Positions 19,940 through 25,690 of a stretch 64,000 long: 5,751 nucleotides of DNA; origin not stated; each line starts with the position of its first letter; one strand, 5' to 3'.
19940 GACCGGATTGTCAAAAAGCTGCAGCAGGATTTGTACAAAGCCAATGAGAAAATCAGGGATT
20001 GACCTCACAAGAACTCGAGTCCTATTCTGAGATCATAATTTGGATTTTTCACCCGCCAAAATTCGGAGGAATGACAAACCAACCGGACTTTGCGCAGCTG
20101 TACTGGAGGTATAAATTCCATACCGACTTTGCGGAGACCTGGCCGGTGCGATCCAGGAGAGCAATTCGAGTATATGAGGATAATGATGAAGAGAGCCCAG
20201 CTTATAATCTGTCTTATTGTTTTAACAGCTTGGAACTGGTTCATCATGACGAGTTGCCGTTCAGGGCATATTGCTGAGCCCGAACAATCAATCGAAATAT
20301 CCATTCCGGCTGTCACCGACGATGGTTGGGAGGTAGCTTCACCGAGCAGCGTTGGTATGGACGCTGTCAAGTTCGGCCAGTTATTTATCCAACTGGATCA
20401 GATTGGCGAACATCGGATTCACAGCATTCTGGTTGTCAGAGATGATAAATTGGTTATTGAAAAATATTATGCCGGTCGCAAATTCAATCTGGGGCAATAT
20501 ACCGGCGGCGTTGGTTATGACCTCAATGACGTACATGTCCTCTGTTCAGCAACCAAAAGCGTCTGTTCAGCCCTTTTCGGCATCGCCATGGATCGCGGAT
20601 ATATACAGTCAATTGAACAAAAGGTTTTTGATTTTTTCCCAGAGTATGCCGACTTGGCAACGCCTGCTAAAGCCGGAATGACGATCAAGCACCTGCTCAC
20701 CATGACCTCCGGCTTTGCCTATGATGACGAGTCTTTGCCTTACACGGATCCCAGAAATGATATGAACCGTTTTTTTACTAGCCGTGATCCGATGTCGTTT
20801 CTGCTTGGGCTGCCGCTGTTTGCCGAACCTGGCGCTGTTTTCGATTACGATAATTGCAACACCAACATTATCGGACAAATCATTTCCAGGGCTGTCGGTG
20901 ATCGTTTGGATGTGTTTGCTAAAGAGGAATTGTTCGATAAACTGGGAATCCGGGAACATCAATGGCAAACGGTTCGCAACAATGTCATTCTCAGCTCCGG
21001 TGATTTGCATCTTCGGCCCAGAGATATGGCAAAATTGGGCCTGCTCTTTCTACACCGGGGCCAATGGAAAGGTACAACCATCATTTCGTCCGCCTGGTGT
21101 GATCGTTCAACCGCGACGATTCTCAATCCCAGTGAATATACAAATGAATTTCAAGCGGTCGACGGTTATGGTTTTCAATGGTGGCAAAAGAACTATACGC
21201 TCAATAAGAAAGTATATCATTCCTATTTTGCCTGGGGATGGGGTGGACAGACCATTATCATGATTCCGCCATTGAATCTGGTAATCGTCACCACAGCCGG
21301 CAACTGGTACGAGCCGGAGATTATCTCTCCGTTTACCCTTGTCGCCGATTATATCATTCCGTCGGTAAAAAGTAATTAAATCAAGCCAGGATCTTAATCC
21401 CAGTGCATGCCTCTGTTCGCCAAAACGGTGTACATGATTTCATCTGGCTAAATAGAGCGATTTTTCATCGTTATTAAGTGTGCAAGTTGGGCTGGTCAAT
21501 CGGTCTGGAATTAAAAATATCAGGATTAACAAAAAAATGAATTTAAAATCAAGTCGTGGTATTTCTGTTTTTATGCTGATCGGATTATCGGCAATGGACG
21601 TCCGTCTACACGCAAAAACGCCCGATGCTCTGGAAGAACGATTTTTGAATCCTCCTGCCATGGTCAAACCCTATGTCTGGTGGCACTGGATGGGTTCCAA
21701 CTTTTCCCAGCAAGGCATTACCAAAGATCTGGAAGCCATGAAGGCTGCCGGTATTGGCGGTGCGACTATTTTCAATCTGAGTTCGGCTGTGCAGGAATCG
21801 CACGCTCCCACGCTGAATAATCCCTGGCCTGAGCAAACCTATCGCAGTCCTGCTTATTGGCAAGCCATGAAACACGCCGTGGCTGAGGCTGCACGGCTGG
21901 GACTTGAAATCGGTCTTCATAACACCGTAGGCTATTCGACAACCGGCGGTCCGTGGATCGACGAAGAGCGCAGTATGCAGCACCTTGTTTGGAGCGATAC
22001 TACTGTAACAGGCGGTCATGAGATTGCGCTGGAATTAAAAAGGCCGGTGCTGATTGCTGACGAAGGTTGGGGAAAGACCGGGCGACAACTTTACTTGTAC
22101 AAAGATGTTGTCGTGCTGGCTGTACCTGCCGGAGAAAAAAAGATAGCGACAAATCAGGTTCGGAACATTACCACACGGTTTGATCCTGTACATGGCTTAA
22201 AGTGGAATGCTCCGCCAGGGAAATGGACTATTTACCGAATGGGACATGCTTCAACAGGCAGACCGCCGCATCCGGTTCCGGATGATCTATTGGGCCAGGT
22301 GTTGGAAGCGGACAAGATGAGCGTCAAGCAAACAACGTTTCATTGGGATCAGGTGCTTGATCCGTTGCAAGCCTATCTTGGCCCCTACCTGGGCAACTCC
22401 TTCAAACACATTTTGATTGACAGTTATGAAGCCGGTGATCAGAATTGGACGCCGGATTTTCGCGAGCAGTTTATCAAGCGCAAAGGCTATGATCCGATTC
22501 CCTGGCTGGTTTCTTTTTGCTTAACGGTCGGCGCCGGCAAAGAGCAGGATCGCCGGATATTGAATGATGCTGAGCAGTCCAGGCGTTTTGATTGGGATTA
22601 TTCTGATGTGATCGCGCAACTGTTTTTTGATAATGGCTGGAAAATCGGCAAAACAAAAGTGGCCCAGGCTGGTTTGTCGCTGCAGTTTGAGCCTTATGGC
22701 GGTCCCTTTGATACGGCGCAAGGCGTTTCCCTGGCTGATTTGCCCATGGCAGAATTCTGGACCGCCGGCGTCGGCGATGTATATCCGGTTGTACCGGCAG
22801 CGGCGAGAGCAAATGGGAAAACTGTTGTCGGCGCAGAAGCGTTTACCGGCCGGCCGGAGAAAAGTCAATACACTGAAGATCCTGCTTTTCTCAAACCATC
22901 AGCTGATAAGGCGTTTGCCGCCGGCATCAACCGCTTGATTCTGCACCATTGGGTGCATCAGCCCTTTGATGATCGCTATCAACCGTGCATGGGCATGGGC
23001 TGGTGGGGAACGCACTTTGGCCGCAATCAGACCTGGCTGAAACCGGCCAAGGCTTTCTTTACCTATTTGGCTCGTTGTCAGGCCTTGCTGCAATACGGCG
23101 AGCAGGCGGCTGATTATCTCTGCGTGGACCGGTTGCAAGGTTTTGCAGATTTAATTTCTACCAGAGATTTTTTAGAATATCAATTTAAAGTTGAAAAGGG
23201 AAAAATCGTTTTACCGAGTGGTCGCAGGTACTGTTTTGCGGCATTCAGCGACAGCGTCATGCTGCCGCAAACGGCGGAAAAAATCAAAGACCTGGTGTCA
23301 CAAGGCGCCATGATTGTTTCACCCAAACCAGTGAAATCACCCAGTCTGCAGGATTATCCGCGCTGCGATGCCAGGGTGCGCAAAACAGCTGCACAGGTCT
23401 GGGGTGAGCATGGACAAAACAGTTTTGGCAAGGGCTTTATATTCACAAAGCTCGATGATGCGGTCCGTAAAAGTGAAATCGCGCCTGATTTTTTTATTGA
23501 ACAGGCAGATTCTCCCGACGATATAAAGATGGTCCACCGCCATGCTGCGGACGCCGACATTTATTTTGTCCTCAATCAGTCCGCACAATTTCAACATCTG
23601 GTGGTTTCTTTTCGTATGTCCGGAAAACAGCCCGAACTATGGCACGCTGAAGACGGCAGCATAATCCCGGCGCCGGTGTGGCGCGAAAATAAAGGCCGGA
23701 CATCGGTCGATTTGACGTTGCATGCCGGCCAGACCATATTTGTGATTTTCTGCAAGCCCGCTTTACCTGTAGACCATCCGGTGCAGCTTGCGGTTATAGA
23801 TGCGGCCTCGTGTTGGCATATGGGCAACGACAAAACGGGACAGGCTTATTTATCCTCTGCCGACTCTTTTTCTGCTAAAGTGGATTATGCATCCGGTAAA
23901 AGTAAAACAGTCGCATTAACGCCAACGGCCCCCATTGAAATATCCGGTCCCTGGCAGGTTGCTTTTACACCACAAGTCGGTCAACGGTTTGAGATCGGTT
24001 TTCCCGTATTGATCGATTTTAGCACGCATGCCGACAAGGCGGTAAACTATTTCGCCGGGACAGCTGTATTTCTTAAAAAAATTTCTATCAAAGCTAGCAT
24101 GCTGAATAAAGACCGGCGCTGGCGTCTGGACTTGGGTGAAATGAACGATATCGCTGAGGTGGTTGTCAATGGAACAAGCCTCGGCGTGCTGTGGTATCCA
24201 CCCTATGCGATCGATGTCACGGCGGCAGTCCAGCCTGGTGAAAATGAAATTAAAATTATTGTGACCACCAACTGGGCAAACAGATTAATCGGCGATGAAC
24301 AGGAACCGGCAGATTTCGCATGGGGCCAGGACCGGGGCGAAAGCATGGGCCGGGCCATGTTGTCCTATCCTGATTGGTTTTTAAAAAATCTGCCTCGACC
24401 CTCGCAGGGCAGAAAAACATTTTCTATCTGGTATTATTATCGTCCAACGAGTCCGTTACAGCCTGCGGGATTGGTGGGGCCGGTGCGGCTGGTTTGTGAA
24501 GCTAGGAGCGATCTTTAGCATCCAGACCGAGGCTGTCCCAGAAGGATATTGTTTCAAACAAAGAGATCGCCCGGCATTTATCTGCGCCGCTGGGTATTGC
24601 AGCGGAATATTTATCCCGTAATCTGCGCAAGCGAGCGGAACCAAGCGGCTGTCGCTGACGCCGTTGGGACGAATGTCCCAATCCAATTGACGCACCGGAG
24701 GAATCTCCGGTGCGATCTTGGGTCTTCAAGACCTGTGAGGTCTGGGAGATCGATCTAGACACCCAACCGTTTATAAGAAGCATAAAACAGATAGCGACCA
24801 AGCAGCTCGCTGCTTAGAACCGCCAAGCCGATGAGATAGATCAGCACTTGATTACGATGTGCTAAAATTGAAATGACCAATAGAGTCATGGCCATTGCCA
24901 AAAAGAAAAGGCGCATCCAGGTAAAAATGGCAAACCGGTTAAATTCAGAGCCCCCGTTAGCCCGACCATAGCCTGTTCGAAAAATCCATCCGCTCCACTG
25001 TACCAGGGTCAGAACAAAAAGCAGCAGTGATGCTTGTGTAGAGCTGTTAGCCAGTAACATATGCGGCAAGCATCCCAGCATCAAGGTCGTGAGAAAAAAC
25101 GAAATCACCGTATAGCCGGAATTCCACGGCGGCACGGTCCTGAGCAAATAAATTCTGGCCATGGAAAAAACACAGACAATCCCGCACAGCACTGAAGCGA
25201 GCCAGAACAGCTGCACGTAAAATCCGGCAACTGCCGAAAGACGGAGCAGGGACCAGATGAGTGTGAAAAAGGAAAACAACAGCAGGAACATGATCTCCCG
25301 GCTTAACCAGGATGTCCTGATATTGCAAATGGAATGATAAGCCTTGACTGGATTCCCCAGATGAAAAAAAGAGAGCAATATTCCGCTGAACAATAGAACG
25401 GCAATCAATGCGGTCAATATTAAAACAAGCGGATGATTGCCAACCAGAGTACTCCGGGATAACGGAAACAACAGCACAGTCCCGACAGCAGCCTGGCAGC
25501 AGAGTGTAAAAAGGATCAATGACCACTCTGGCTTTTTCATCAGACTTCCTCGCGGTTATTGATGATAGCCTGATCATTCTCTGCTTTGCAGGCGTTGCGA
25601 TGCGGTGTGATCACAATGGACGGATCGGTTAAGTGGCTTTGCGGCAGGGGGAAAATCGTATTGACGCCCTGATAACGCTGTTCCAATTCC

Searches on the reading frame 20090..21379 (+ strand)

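Call 21: search_protein_families(library=pfam, proteins=[window:20090-21379:+], max_evalue=0.00001)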
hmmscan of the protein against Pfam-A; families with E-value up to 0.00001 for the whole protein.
window:20090-21379:+ (429 aa): 1 family
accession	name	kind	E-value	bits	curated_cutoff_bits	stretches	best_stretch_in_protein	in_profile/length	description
PF00144.29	Beta-lactamase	-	2e-31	109.8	27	1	112-402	18-307/329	Beta-lactamase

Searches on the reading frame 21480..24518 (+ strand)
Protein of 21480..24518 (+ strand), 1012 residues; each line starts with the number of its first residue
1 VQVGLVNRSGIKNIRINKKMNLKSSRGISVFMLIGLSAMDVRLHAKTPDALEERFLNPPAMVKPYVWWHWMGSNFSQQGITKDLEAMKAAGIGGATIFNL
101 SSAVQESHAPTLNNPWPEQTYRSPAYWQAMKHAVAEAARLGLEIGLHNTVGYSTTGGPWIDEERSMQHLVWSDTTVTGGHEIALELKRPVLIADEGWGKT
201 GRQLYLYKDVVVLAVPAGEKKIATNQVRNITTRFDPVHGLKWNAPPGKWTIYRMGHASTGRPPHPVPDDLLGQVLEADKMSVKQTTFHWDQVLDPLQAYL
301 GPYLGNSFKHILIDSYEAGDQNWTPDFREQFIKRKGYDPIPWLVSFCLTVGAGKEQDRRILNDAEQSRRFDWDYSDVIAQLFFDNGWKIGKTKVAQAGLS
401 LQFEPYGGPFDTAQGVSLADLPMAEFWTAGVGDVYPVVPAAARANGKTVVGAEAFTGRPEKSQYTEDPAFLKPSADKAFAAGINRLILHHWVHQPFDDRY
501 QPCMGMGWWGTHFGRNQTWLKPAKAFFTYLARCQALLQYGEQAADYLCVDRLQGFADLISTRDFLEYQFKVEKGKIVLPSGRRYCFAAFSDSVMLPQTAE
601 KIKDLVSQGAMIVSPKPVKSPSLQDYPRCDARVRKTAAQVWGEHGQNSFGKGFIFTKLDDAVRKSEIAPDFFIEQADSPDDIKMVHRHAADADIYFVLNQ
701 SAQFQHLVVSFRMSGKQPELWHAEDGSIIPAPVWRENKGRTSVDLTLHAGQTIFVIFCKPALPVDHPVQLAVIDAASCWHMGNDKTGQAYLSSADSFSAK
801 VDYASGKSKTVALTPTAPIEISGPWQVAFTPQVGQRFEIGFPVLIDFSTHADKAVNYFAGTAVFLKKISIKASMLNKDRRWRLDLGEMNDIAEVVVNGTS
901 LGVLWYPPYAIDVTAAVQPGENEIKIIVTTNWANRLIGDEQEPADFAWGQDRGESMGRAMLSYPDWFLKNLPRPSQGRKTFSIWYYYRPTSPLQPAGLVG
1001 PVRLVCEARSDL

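Call 21: search_protein_families(library=pfam, proteins=[window:21480-24518:+], max_evalue=0.00001)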
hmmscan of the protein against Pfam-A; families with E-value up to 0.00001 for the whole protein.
window:21480-24518:+ (1012 aa): 1 family
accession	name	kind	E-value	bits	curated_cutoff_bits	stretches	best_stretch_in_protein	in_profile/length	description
PF17132.9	Glyco_hydro_106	-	3.2e-143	479.3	29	3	210-546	201-538/743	alpha-L-rhamnosidase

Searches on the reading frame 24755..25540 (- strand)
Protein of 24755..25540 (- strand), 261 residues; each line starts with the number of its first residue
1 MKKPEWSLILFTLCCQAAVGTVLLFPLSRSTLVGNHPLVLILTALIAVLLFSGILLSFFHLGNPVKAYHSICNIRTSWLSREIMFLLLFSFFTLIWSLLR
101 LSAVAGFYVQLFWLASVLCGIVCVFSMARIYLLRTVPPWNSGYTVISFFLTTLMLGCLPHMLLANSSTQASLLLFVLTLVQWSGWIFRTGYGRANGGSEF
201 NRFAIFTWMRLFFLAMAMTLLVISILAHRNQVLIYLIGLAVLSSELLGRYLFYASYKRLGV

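Call 21: search_protein_families(library=pfam, proteins=[window:24755-25540:-], max_evalue=0.00001)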
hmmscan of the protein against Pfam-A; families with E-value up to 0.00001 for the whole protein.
window:24755-25540:- (261 aa): 1 family
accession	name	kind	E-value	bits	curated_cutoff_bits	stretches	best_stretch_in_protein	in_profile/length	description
PF04976.17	DmsC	-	4.9e-34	118.4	22.3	1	4-177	6-182/275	DMSO reductase anchor subunit (DmsC)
